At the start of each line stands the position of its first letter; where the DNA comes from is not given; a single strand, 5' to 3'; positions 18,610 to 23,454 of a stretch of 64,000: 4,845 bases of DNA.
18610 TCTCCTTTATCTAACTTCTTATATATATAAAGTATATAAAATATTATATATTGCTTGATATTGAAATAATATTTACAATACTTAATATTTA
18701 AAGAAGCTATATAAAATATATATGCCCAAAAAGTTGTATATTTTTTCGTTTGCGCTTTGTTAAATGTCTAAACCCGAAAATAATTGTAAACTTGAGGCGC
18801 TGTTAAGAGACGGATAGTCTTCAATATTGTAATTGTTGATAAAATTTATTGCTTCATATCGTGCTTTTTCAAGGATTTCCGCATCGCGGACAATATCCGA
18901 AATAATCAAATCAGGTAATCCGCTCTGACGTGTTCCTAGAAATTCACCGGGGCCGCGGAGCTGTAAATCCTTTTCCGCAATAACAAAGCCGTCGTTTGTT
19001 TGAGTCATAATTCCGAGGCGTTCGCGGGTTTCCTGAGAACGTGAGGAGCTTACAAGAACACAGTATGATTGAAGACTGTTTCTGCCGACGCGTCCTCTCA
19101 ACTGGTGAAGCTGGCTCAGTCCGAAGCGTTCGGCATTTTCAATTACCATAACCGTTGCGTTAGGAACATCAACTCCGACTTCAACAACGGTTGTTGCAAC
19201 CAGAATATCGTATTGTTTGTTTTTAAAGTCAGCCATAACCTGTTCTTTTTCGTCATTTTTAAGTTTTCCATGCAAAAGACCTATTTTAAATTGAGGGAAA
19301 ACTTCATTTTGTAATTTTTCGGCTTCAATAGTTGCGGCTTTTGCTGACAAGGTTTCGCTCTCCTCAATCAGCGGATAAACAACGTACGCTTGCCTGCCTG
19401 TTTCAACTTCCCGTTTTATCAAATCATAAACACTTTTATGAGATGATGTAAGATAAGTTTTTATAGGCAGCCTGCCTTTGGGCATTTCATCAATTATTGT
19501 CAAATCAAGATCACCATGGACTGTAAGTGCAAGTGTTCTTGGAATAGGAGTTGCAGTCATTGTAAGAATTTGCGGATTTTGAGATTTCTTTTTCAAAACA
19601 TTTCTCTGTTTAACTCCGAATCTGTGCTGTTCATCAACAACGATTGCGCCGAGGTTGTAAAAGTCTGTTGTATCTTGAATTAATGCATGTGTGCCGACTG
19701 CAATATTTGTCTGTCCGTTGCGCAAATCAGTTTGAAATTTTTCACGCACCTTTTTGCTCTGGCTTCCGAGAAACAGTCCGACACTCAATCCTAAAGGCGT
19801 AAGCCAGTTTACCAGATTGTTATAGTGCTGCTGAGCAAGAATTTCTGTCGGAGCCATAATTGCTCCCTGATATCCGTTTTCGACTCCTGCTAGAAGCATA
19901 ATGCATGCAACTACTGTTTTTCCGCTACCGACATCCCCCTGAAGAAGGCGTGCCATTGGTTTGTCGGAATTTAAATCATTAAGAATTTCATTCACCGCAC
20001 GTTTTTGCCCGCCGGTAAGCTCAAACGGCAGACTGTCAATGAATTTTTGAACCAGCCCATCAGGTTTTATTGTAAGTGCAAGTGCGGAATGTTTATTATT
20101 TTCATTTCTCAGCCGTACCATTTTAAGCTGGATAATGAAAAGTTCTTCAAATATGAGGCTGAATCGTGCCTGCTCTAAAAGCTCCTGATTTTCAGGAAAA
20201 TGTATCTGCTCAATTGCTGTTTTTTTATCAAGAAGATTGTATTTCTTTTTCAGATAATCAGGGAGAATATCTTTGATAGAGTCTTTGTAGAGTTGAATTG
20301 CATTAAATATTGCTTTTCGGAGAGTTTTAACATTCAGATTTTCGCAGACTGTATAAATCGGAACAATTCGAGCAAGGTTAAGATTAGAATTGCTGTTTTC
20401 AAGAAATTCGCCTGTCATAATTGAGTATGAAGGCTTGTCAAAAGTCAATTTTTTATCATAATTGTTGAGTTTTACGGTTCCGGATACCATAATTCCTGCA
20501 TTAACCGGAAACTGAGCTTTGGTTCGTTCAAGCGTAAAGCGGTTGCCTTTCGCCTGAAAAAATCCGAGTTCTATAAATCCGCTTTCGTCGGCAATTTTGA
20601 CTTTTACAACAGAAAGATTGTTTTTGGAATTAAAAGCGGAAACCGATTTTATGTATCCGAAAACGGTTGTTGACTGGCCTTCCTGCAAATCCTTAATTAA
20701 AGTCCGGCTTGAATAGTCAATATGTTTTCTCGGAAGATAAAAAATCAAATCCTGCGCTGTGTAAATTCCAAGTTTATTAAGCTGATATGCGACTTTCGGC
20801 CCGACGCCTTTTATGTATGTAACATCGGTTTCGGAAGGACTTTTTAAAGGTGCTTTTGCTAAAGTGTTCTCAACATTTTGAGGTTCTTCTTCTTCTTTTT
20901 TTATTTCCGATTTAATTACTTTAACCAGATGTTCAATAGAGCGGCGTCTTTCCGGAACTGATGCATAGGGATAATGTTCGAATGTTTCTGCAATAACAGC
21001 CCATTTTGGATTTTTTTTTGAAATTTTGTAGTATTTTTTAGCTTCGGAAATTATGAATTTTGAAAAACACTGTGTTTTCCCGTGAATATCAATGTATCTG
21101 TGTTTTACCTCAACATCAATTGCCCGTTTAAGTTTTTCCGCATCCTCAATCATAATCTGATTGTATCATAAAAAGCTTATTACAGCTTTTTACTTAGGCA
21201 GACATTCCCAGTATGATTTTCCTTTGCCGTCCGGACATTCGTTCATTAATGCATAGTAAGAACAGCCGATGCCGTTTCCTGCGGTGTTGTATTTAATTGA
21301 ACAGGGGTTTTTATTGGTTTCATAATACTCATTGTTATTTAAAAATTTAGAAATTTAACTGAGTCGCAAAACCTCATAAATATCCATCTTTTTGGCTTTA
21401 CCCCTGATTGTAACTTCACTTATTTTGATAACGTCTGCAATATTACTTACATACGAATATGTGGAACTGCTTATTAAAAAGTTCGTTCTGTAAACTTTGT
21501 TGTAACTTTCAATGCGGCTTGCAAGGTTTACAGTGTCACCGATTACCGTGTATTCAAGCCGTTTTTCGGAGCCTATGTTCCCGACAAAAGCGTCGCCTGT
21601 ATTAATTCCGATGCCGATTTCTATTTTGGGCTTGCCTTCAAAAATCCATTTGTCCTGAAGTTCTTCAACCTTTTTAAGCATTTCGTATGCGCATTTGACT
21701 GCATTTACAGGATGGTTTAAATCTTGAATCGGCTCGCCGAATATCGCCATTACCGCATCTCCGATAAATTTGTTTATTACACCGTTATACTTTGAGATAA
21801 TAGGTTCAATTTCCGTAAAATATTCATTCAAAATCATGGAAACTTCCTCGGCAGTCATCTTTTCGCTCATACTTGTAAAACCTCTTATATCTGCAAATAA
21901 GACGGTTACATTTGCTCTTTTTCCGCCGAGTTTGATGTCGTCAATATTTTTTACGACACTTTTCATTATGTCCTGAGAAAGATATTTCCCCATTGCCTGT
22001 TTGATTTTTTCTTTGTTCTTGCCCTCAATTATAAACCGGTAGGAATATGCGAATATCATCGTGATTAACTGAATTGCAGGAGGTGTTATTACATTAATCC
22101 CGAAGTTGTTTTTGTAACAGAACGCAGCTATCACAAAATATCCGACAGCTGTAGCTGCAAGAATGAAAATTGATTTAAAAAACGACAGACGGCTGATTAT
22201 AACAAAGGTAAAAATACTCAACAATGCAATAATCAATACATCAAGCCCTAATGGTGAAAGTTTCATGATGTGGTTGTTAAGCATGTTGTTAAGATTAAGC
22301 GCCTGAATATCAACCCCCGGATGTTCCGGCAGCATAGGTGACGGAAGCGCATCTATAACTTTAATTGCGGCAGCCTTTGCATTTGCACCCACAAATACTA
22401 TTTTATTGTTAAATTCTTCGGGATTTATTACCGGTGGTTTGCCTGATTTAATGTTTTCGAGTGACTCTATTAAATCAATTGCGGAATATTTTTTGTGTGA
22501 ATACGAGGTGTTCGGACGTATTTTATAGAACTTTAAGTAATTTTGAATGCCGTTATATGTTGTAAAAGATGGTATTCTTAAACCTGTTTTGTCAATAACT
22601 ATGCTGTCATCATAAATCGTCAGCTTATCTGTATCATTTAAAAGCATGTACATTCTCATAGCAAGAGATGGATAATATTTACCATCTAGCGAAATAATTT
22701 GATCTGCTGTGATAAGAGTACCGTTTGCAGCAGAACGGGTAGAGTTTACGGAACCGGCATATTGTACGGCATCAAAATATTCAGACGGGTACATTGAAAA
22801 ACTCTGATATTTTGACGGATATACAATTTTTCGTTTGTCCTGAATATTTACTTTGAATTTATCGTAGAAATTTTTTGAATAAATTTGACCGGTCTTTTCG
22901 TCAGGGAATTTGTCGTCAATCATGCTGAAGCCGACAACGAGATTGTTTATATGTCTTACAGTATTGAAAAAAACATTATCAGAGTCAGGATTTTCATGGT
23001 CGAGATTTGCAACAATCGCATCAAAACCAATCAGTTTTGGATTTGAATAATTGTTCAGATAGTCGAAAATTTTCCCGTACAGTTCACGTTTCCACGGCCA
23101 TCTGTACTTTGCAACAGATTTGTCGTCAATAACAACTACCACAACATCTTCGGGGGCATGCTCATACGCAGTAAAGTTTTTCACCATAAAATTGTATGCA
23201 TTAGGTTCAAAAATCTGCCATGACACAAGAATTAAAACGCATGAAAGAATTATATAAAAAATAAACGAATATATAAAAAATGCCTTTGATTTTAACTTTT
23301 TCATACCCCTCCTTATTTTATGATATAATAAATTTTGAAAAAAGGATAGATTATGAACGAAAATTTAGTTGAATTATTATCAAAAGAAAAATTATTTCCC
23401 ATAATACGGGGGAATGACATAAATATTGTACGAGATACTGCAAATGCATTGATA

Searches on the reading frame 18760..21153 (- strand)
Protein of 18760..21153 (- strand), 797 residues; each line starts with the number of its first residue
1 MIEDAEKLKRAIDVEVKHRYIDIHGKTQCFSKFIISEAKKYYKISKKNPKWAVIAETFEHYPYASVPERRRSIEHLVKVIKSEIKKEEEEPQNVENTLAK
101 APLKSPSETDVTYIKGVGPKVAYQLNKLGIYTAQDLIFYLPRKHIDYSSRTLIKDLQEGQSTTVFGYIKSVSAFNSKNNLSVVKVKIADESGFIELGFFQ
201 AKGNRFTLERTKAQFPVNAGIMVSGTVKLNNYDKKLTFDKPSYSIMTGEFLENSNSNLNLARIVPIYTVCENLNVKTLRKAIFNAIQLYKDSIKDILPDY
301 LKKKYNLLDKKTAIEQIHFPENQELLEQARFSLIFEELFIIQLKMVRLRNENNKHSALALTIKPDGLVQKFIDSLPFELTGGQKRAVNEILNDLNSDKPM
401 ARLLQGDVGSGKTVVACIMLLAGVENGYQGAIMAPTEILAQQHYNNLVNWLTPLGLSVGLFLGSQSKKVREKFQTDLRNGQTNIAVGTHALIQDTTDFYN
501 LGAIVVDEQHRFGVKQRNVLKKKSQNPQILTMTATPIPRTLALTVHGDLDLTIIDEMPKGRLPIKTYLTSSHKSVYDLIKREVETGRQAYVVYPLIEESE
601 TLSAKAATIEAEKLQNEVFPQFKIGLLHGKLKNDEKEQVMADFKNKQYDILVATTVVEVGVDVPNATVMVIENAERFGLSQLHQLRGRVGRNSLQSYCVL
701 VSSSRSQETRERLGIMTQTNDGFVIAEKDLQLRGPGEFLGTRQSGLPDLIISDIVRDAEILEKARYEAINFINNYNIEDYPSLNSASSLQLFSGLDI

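Call 92: search_protein_families(library=pfam, proteins=[window:18760-21153:-], max_evalue=0.00001)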
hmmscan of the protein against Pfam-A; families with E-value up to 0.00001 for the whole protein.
window:18760-21153:- (797 aa): 6 families
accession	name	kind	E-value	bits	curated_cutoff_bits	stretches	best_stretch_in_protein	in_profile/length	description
PF00270.35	DEAD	-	1.5e-26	93.6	26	1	382-541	3-164/167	DEAD/DEAH box helicase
PF00271.37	Helicase_C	-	3e-23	82.6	23.5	1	576-692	7-109/110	Helicase conserved C-terminal domain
PF17191.10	RecG_wedge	-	3.3e-17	63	23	1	110-286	1-159/162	RecG wedge domain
PF19833.4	RecG_dom3_C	-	6.6e-15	55.4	26.8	1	719-774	1-57/87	ATP-dependent DNA helicase RecG, domain 3, C-terminal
PF04851.21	ResIII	-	1.3e-12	48.4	22.5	1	378-536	3-162/164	Type III restriction enzyme, res subunit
PF22590.2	Cas3-like_C_2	-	3.5e-06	27.7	27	0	612-692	20-104/106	CRISPR-associated nuclease/helicase Cas3, C-terminal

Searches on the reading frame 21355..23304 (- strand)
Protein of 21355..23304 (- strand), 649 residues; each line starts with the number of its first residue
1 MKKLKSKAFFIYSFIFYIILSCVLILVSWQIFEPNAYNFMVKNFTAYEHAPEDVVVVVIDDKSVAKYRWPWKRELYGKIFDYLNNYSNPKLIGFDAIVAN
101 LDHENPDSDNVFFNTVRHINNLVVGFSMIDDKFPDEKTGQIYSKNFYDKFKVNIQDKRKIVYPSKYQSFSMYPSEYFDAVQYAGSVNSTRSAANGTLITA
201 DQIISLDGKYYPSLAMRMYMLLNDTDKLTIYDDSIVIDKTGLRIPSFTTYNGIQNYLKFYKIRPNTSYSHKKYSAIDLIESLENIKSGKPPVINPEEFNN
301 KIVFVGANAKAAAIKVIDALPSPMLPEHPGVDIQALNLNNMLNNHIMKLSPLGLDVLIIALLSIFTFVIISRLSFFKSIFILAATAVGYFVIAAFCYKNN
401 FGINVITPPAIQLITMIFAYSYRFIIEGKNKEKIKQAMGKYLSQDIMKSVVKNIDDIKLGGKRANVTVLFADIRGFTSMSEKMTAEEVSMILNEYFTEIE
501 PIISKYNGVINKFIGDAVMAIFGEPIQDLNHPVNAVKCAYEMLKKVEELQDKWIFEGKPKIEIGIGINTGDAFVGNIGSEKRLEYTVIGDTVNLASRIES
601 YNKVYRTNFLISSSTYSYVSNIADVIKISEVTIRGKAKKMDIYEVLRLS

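Call 92: search_protein_families(library=pfam, proteins=[window:21355-23304:-], max_evalue=0.00001)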
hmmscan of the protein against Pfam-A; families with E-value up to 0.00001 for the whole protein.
window:21355-23304:- (649 aa): 2 families
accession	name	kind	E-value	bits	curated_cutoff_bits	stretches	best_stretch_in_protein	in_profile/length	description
PF05226.16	CHASE2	-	8.6e-28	98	26.3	1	22-365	7-254/257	CHASE2 domain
PF00211.25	Guanylate_cyc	-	1.6e-27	96.8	21.9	1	464-643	7-179/183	Adenylate and Guanylate cyclase catalytic domain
